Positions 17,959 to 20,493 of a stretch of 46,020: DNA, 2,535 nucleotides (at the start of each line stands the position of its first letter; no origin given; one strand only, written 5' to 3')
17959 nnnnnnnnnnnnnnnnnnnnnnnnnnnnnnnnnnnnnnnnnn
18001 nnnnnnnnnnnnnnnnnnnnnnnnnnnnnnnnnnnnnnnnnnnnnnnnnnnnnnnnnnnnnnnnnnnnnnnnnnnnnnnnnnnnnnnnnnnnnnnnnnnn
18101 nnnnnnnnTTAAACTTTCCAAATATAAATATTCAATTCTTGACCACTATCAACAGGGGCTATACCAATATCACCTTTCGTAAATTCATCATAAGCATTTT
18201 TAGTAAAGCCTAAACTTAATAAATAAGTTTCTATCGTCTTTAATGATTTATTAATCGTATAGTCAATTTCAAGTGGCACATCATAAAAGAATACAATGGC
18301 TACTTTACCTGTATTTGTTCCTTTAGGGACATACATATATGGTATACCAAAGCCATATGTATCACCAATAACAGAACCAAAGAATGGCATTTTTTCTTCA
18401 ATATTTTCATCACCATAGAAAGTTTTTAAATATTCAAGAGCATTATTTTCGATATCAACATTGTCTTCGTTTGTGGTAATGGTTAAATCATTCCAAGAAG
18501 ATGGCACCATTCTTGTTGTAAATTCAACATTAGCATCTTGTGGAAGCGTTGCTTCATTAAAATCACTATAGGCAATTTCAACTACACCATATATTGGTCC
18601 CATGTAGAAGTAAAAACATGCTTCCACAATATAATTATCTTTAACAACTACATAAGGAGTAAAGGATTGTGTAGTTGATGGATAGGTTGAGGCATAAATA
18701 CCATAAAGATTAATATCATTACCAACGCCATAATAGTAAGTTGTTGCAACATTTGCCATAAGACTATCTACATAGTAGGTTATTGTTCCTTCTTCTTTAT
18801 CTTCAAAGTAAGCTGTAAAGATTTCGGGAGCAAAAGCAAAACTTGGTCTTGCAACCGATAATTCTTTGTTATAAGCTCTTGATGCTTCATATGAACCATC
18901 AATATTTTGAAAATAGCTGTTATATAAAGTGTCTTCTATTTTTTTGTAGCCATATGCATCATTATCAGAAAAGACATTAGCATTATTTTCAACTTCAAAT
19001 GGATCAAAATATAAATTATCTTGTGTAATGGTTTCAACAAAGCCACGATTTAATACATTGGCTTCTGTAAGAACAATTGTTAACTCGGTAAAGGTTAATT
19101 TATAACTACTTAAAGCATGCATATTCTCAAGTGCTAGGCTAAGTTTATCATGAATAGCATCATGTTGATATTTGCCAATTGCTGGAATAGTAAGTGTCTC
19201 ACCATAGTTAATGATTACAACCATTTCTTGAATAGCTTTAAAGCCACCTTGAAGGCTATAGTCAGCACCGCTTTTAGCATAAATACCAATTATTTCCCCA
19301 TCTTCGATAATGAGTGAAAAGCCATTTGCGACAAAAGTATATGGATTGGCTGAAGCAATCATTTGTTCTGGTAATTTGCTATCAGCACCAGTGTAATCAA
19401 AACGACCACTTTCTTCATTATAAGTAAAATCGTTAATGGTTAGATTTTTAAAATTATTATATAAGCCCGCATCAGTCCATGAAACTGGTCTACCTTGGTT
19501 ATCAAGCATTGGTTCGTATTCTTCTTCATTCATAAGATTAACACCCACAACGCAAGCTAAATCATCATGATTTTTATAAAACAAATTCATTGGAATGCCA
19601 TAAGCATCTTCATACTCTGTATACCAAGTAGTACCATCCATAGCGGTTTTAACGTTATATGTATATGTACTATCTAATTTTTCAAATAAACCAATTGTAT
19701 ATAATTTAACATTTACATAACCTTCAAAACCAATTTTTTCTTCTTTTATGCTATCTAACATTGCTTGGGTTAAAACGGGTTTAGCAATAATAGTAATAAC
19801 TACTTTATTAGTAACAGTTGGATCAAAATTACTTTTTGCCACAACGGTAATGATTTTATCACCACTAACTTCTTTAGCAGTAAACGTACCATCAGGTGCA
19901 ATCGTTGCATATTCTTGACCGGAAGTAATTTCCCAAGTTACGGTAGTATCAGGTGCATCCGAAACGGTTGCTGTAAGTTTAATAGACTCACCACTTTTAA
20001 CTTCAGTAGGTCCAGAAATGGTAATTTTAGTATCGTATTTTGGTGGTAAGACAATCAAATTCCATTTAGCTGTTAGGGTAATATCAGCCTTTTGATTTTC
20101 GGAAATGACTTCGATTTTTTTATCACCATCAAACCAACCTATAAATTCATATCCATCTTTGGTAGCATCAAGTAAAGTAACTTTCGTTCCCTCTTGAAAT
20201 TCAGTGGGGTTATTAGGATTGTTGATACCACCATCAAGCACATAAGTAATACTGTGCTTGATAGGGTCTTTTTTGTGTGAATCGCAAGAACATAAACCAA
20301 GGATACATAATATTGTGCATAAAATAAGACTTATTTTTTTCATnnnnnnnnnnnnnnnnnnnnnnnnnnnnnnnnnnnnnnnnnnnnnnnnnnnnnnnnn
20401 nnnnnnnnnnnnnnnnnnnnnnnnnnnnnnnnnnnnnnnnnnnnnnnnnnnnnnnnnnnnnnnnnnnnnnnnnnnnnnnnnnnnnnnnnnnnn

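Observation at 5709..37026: ~31-kb, 14-ORF single-strand operon joining a giant anchored subtilase, an Opp importer and seven modular lipoproteins: candidate protein capture, degradation and import locus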

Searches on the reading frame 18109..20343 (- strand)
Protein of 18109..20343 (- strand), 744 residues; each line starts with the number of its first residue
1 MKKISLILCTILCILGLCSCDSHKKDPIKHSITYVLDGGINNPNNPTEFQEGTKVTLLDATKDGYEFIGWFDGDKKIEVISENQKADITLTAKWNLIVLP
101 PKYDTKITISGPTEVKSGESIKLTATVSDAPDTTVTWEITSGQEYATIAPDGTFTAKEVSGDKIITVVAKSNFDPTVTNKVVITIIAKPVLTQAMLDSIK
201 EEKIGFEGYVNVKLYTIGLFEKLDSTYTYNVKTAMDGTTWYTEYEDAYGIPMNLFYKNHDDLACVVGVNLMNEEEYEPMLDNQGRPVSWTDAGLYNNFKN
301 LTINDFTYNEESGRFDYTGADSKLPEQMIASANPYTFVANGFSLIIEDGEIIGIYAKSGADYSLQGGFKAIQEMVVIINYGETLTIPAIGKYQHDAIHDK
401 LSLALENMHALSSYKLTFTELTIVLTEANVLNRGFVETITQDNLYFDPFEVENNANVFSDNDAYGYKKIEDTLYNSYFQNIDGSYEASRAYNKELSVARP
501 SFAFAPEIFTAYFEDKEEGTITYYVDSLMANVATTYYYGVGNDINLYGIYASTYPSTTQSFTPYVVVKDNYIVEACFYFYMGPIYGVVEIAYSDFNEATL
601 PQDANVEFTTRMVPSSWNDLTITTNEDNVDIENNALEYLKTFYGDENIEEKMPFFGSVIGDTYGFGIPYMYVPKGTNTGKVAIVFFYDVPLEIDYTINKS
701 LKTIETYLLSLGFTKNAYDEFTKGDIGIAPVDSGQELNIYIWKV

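Call 7: search_protein_families(library=pfam, proteins=[window:18109-20343:-], max_evalue=0.01)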
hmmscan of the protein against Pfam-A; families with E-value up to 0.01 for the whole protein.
window:18109-20343:- (744 aa): 3 families
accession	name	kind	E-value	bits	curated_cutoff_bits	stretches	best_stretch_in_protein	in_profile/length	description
PF09479.16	Flg_new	-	1.8e-09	38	27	1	30-93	1-65/65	Listeria-Bacteroides repeat domain (List_Bact_rpt)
PF18998.6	Flg_new_2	-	1.5e-05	25.3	23.6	1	45-96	16-71/73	Divergent InlB B-repeat domain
PF07679.22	I-set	-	0.0024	18.3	23.7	0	111-146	8-42/90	Immunoglobulin I-set domain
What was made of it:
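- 18109..20343 (-): 744-aa lipoprotein: Flg_new, one Ig-like domain, then a 550-aa core of LolA/LprG-like half-barrels. Pfam call 7.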

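Call 15: find_homologous_proteins(query=window:18109-20343:-, max_evalue=0.001)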
Query window:18109-20343:- (744 aa): 161 proteins with E <= 0.001 among 8000 candidates; the best 120 are listed.
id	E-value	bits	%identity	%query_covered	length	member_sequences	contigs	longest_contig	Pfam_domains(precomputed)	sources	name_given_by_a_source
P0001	0.0e+0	1066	63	100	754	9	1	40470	PF09479.17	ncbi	ncbi:MAG: InlB B-repeat-containing protein [Bacilli bacterium]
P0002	0.0e+0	1046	63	100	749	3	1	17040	PF09479.17,PF18998.7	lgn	-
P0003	0.0e+0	1035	63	100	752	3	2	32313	PF09479.17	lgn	-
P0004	1.8e-290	984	59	100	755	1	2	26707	-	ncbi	-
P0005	4.1e-278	943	53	96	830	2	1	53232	PF09479.17,PF18998.7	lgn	-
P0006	6.5e-236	803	51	100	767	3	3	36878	-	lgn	-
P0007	2.4e-235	801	51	100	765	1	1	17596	-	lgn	-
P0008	3.9e-235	801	55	88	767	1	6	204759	-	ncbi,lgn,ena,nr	ncbi:MAG: hypothetical protein IJX91_04750 [Clostridia bacterium]|nr:hypothetical protein [Clostridi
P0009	6.6e-235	800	51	100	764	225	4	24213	-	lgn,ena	-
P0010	3.3e-234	798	57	87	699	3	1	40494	-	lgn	-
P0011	2.4e-231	788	56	86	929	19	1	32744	-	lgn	-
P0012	7.3e-229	780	50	100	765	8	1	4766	-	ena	-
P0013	2.8e-228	778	56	86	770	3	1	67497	-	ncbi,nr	ncbi:MAG: hypothetical protein J6D30_04585 [Clostridia bacterium]|nr:hypothetical protein [Clostridi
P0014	3.8e-228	778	55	86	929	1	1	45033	-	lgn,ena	-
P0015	1.7e-227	775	50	100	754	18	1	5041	-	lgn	-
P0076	6.0e-186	638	45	100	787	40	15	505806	-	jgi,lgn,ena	-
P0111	9.7e-163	561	45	74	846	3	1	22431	-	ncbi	ncbi:MAG: hypothetical protein ACI4SK_00170 [Christensenellales bacterium]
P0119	3.7e-134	467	37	100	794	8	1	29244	-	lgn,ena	-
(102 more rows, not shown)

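Call 16: find_encoding_contigs(protein=P0001, flank=10000, max_places=2)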
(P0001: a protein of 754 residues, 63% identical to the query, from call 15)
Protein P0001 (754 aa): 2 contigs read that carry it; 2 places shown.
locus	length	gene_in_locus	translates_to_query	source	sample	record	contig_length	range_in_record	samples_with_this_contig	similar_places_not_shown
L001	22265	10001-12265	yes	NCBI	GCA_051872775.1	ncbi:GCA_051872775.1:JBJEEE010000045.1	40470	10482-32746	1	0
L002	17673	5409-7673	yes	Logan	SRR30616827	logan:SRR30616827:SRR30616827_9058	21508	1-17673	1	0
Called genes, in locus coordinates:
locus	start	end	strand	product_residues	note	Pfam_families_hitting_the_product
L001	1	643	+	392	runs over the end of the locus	PF00005:ABC_tran, PF13304:AAA_21 (weak), PF08352:oligo_HPY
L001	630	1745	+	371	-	PF00005:ABC_tran, PF13304:AAA_21 (faint), PF08352:oligo_HPY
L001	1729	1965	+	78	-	-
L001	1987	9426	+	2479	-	PF00082:Peptidase_S8, PF02225:PA, PF21461:HL_N-beta (faint), PF26918:Ig_Eae (faint), PF02368:Big_2 (weak), PF13306:LRR_5, PF13855:LRR_8 (faint), PF13306:LRR_5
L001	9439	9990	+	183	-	-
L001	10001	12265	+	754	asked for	PF09479:Flg_new (weak)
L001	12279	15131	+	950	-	-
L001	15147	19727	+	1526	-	-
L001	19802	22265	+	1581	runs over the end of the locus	PF09479:Flg_new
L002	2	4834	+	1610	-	?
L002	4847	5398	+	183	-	-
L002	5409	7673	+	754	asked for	PF09479:Flg_new (weak)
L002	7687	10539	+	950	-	-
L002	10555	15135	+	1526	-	-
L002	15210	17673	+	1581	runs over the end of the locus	PF09479:Flg_new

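Call 17: find_encoding_contigs(protein=P0008, flank=10000, max_places=2)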
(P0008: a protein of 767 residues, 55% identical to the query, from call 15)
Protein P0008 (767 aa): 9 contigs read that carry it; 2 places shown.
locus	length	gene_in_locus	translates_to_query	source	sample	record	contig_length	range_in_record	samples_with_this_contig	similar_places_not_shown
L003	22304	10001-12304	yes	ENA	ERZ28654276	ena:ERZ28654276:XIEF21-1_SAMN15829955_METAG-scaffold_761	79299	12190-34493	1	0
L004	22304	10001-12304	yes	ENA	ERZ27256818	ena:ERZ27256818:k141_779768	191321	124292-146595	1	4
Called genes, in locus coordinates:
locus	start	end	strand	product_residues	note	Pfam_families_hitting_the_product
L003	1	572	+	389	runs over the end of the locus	PF00005:ABC_tran, PF13304:AAA_21 (weak), PF08352:oligo_HPY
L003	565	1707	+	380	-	PF00005:ABC_tran, PF13304:AAA_21 (faint), PF08352:oligo_HPY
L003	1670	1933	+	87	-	-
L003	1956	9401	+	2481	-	PF00082:Peptidase_S8, PF02368:Big_2 (faint), PF26918:Ig_Eae (faint), PF02225:PA, PF06280:fn3_5, PF21461:HL_N-beta (faint), PF13306:LRR_5, PF13306:LRR_5, +4 more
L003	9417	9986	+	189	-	-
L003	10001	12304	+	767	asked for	-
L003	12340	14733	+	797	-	-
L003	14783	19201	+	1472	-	PF07523:Big_3 (faint)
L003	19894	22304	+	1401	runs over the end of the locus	PF09479:Flg_new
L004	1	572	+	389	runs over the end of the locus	PF00005:ABC_tran, PF13304:AAA_21 (weak), PF08352:oligo_HPY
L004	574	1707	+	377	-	PF00005:ABC_tran, PF13304:AAA_21 (faint), PF08352:oligo_HPY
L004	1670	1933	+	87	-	-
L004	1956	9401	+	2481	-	PF00082:Peptidase_S8, PF02368:Big_2 (faint), PF26918:Ig_Eae (faint), PF02225:PA, PF06280:fn3_5, PF21461:HL_N-beta (faint), PF13306:LRR_5, PF13306:LRR_5, +4 more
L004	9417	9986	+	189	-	-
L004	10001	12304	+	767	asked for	-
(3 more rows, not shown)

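Call 19: find_encoding_contigs(protein=P0076, flank=10000, max_places=1)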
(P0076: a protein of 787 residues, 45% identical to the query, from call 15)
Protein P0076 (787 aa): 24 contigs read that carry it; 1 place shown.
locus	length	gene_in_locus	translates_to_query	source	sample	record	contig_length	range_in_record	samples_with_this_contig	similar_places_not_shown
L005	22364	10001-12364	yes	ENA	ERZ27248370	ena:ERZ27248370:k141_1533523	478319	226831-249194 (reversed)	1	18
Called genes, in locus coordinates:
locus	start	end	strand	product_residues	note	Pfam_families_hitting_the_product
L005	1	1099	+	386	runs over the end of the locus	PF00005:ABC_tran, PF13304:AAA_21 (faint), PF08352:oligo_HPY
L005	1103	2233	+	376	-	PF00005:ABC_tran, PF08352:oligo_HPY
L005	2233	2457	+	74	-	-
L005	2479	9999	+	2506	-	PF00082:Peptidase_S8, PF02225:PA, PF25354:Ig_NUP210_16th (faint), PF06280:fn3_5 (weak), PF21461:HL_N-beta (faint), PF02368:Big_2 (weak), PF13306:LRR_5, PF13306:LRR_5, +1 more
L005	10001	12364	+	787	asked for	-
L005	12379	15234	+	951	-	PF13927:Ig_3 (faint)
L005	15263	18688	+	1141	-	PF07523:Big_3 (weak)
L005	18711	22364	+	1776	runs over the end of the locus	PF23107:Zf-C2H2_ZNF451_C (faint), PF09479:Flg_new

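Call 20: find_encoding_contigs(protein=P0111, flank=10000, max_places=1)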
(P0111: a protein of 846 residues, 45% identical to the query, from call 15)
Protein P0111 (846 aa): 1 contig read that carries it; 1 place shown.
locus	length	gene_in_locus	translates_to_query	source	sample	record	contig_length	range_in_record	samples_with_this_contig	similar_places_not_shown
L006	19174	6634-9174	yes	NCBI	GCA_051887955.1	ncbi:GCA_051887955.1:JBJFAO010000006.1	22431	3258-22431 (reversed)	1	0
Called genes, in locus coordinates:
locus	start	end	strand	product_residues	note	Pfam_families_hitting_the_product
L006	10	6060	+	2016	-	PF00082:Peptidase_S8, PF02225:PA, PF06280:fn3_5, PF21461:HL_N-beta (faint), PF02368:Big_2 (weak), PF13306:LRR_5, PF13855:LRR_8 (faint), PF13306:LRR_5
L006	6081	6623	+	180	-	-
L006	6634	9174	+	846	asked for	-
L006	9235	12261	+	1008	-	-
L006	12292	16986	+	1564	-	-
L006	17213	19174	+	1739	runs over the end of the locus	PF09479:Flg_new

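Call 21: find_encoding_contigs(protein=P0119, flank=10000, max_places=1)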
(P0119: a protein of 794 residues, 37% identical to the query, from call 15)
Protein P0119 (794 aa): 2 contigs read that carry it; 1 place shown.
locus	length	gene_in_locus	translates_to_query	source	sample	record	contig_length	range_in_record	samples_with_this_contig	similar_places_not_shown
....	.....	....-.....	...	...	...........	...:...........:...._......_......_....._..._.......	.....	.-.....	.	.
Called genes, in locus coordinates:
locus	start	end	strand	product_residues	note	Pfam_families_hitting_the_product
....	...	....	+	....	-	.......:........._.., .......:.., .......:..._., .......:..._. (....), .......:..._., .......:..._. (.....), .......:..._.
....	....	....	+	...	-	-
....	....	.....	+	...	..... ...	-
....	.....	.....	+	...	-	-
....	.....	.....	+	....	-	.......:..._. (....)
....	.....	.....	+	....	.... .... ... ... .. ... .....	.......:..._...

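Call 23: find_related_loci(query=A1, collection=genome_contigs, flank=10000)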
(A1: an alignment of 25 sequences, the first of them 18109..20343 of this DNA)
Query A1 (744 aa) in genome_contigs; peptide patterns used: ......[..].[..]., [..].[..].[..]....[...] (x = any residue, [..] = any of these).
268 stretches matched a pattern; 116 encode a relative of the query (tblastn E <= 1e-3); the best 80 are kept; 80 distinct loci.
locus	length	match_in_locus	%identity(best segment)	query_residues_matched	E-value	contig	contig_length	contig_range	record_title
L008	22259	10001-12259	63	1-743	0e+0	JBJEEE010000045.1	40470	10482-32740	MAG: Bacilli bacterium isolate LOHA10_bin.030 NODE_224_length_40470_cov_8.958555, whole genome shotgun sequence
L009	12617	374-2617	63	1-744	0e+0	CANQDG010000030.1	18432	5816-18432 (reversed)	MAG: uncultured Bacilli bacterium isolate Lapin-005__bin89 genome assembly, contig: Lapin-005__NODE_4002_length_18432_co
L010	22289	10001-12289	51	1-743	0e+0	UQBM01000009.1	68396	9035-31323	uncultured Mollicutes bacterium isolate UMGS116 genome assembly, contig: NODE_83_length_68396_cov_46.268975, whole genom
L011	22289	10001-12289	51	1-743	0e+0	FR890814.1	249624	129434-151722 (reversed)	Staphylococcus sp. CAG:324 genomic scaffold, scf28, whole genome shotgun sequence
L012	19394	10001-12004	55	87-743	0e+0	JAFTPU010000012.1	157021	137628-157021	MAG: Clostridia bacterium isolate RGIG4039 Roe_deer_Cecum-5__c524033, whole genome shotgun sequence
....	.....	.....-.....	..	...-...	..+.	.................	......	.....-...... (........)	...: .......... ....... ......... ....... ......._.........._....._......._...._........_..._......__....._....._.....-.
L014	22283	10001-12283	50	4-743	0e+0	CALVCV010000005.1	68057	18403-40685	MAG: uncultured Bacilli bacterium isolate BRZ_BF__bin145 genome assembly, contig: BRZ_BF__NODE_549_length_68057_cov_11.3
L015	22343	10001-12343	47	1-743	0e+0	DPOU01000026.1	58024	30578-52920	MAG TPA_asm: Acholeplasmatales bacterium isolate UBA11505 contig_2956, whole genome shotgun sequence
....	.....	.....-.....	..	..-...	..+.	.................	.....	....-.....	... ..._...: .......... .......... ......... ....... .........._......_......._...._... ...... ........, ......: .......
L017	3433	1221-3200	52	95-743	0e+0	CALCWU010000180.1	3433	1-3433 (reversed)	MAG TPA_asm: uncultured Mollicutes bacterium isolate SRR1747056_bin.77_CONCOCT_v1.1_MAG genome assembly, contig: ERZ8082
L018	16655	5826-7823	51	90-743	0e+0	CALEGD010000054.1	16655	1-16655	MAG TPA_asm: uncultured Acholeplasmatales bacterium isolate SRR1562009_bin.123_CONCOCT_v1.1_MAG genome assembly, contig:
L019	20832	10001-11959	52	101-743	0e+0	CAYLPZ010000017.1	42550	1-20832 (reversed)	MAG TPA_asm: uncultured Coprobacillus sp. isolate binchicken_co370_253 genome assembly, contig: NODE_1097_length_42550_c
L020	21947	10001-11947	52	107-743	0e+0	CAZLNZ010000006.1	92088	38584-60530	MAG TPA_asm: uncultured Christensenellaceae bacterium isolate SRP225648_co1_198 genome assembly, contig: NODE_309_length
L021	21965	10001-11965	51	100-743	0e+0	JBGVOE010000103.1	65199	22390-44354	MAG: Anaeroplasmataceae bacterium isolate fecal_MAG_218 fecal_MAG_218_contig_0103, whole genome shotgun sequence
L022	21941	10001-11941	51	106-743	0e+0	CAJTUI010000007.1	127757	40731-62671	MAG TPA_asm: uncultured Christensenella sp. isolate MGBC115043 genome assembly, contig: MGBC115043.7, whole genome shotg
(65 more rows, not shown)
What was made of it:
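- Hosts include humans, mice, chickens, ruminants and rabbits (call 23). The locus is conserved with the same order in bacteria from mammals and birds (call 23), which argues against one host-specific target.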

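Call 26: search_protein_families(library=ncbifam, proteins=[window:18109-20343:-], max_evalue=0.01)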
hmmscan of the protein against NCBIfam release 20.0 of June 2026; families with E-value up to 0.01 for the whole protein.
window:18109-20343:- (744 aa): 1 family
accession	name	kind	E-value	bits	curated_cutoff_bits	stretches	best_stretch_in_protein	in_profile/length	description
TIGR02543.1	List_Bact_rpt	repeat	1.1e-06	28.8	20.95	1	60-96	1-42/44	TIGR02543 family repeat protein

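Call 32: predict_structure(alignment_id=A1)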
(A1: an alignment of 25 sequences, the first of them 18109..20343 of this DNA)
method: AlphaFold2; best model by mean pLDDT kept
length: 744 residues; sequences in the alignment: 25
mean_pLDDT: 80.8   pTM: 0.57
mean pLDDT of the five models: 80.8, 80.5, 79.6, 78.1, 75.9
residues with pLDDT >= 90: 285; 70-90: 308; 50-70: 79; < 50: 72
segments of 3 or more residues with pLDDT < 50: 19-41, 60-66, 75-93, 532-549
pLDDT, mean of each block of 10 residues (from residue 1): 70 65 38 43 55 54 47 48 45 50 81 87 90 91 92 89 90 89 87 92 92 85 88 92 73 87 86 85 88 91 92 89 90 83 89 92 81 93 86 91 90 88 76 88 90 86 89 88 88 77 80 93 81 44 44 56 87 82 74 92 87 91 85 94 93 89 89 86 86 64 94 92 95 82 93
secondary structure, 60 per line:
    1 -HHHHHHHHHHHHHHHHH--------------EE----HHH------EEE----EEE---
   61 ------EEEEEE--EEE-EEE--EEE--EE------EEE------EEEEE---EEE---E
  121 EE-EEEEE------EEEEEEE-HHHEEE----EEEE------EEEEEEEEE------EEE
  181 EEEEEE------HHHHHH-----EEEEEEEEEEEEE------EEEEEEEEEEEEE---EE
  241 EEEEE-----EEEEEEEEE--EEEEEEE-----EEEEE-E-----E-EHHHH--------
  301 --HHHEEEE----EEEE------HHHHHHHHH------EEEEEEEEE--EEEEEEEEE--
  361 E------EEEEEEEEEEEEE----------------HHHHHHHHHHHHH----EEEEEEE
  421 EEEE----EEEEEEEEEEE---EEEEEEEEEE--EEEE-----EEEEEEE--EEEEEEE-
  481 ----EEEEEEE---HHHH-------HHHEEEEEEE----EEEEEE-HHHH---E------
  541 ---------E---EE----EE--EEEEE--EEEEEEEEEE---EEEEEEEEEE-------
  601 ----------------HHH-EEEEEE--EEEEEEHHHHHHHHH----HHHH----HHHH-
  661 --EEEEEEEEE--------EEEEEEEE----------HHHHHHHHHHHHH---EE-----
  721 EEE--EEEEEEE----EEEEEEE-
elements in order (helices of 4 or more, strands of 3 or more residues): H2-18 E48-50 E55-57 E67-72 E75-77 E79-81 E84-86 E97-99 E106-110 E114-116 E120-122 E124-128 E135-141 E146-148 E153-156 E163-171 E178-186 H193-198 E204-216 E223-235 E239-245 E251-259 E262-268 E274-278 H289-292 E306-309 E314-317 H324-332 E339-347 E350-358 E368-380 H397-409 E414-424 E429-439 E443-452 E455-458 E464-470 E473-479 E485-491 H495-498 E509-515 E520-525 H527-530 E564-568 E571-580 E584-593 E621-626 E629-634 H635-643 H648-651 H656-659 E663-671 E680-687 H698-710 E721-723 E726-732 E737-743
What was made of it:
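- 18109..20343 (-): AF2 model pLDDT 80.8 (call 32).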
